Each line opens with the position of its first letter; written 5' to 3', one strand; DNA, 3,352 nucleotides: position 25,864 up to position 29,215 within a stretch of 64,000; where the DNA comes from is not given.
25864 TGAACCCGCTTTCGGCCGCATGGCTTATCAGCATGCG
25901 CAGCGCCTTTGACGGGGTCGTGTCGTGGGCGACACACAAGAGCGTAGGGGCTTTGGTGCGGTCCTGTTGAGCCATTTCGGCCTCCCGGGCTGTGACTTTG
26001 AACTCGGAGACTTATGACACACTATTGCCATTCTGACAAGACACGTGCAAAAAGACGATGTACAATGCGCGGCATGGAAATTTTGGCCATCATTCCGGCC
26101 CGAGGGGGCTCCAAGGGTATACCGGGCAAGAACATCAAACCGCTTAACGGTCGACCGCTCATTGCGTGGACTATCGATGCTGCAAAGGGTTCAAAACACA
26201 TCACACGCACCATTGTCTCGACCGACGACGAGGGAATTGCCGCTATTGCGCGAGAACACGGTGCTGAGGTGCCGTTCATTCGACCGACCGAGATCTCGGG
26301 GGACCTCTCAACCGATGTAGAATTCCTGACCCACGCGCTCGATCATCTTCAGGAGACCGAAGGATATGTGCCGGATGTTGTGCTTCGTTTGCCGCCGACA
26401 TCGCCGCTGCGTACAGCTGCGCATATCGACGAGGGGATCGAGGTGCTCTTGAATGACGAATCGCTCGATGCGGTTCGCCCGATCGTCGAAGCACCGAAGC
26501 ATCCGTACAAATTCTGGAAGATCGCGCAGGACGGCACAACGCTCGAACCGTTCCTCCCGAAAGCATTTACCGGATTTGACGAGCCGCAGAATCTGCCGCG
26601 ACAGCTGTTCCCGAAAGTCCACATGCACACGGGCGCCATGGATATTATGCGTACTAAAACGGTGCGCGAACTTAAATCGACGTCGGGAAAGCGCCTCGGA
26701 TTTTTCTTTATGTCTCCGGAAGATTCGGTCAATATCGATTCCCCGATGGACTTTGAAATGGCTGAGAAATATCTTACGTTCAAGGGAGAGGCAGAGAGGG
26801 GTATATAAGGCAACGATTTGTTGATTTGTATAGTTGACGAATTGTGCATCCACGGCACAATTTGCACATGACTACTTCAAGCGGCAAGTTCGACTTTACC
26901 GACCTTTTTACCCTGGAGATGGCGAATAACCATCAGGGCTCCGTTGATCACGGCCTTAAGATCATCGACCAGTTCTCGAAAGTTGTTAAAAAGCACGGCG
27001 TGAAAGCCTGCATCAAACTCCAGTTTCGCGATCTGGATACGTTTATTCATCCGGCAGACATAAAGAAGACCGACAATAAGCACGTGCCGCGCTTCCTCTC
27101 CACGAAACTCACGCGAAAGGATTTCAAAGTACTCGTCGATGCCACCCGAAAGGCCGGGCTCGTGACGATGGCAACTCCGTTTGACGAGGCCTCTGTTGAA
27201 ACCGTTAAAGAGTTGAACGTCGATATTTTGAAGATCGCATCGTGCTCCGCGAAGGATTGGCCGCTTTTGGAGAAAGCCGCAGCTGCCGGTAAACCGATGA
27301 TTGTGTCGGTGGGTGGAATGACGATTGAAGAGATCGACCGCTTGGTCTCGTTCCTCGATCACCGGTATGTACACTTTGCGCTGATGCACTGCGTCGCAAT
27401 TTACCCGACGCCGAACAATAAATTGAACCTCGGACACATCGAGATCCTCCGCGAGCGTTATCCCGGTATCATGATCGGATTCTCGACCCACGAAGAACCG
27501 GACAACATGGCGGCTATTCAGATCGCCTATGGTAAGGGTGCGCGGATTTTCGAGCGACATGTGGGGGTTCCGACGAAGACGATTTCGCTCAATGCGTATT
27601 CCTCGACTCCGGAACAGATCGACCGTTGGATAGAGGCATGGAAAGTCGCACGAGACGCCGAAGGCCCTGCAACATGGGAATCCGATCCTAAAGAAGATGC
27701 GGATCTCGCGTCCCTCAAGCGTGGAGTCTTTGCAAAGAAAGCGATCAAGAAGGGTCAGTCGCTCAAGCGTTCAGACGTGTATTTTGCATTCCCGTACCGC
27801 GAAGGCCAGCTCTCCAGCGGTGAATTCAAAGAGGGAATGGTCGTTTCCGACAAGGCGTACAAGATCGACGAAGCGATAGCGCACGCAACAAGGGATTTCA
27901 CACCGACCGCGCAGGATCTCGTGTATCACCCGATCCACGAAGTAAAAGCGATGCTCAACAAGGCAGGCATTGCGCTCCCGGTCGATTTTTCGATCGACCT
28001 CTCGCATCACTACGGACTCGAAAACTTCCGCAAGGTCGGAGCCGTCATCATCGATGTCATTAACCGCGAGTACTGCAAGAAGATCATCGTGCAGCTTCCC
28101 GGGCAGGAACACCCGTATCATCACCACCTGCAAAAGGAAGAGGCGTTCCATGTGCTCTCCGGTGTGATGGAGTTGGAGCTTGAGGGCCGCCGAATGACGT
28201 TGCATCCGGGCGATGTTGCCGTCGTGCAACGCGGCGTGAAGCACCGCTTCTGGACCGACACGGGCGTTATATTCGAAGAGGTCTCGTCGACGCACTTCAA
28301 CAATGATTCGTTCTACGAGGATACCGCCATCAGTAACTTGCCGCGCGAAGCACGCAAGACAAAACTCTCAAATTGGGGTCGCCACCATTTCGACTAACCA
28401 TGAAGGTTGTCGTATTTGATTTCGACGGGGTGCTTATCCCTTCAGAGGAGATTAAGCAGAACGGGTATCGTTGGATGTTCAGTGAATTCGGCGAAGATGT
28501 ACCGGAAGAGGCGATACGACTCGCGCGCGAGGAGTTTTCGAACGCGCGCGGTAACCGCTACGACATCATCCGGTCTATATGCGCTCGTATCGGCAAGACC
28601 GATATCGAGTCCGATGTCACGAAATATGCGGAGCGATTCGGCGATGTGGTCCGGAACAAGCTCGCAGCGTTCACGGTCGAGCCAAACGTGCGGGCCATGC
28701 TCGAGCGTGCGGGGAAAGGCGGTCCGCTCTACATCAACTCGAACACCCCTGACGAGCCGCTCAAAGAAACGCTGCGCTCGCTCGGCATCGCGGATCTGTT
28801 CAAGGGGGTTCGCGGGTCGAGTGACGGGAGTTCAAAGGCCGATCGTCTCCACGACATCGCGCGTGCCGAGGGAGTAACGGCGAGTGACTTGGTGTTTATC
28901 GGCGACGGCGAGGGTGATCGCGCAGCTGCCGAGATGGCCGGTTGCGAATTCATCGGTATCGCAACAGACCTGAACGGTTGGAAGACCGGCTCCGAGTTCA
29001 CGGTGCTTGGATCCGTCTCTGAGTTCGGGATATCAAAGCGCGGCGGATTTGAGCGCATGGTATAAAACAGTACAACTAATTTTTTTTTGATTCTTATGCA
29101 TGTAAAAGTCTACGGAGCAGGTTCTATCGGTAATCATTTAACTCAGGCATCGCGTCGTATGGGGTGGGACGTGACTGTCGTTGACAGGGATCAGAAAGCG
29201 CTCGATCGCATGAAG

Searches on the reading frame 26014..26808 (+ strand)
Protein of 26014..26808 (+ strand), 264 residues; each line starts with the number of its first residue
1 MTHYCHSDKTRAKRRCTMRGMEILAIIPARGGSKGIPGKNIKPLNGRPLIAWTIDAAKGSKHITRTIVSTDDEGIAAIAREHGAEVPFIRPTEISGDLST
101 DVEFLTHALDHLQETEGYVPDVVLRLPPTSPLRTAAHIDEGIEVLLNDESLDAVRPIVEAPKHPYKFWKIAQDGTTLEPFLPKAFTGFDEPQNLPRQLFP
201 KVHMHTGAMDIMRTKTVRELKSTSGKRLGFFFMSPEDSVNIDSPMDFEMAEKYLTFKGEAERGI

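Call 18: search_protein_families(library=pfam, proteins=[window:26014-26808:+], max_evalue=0.001)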
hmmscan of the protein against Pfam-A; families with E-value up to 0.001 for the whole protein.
window:26014-26808:+ (264 aa): 1 family
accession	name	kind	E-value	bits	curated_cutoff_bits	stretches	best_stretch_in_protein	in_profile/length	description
PF02348.25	CTP_transf_3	-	1.1e-23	84.6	22.6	1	25-150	2-119/217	Cytidylyltransferase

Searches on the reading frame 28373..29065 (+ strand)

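Call 16: search_protein_families(library=pfam, proteins=[window:28373-29065:+], max_evalue=0.001)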
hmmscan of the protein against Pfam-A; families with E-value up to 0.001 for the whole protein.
window:28373-29065:+ (230 aa): 3 families
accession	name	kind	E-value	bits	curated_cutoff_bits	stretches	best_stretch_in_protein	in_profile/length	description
PF13419.12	HAD_2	-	1e-13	52.3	23.8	1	13-196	1-178/178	Haloacid dehalogenase-like hydrolase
PF00702.32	Hydrolase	-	1.6e-13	52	26.4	1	10-190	1-191/191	haloacid dehalogenase-like hydrolase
PF12710.13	HAD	-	1.3e-11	45.7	27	1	13-187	1-189/189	haloacid dehalogenase-like hydrolase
